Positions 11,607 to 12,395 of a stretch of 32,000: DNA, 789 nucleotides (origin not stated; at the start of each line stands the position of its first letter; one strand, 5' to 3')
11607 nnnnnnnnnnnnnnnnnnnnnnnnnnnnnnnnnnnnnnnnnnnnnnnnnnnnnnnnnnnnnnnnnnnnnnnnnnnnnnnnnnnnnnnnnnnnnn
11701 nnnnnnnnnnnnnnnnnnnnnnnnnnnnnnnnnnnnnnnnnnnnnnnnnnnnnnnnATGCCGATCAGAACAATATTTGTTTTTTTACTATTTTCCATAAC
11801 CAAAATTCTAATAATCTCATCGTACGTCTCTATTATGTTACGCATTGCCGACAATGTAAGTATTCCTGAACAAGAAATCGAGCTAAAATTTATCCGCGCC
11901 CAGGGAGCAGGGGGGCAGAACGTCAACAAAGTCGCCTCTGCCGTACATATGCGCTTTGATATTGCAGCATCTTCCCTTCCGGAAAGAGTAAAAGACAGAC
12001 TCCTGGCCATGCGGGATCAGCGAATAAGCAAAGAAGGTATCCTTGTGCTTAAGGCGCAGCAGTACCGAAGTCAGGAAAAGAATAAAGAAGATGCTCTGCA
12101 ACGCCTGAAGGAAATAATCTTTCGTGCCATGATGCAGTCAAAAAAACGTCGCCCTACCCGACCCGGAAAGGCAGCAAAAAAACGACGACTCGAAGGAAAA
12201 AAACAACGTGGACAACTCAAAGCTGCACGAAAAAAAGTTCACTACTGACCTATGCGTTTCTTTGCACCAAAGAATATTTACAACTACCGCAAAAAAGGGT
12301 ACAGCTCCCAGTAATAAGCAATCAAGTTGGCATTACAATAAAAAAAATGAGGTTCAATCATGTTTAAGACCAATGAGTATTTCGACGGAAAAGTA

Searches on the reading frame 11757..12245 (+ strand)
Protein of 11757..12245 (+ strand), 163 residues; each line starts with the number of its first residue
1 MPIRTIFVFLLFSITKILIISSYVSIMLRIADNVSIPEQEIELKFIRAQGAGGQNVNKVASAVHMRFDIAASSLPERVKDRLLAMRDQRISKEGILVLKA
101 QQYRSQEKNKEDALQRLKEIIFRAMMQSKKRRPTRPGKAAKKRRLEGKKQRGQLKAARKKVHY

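Call 58: search_protein_families(library=pfam, proteins=[window:11757-12245:+], max_evalue=0.01)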
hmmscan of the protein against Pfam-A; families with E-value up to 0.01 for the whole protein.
window:11757-12245:+ (163 aa): 1 family
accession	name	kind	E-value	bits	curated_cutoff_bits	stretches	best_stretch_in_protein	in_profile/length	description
PF00472.26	RF-1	-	2.8e-24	85.7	35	1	33-158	4-116/116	RF-1 domain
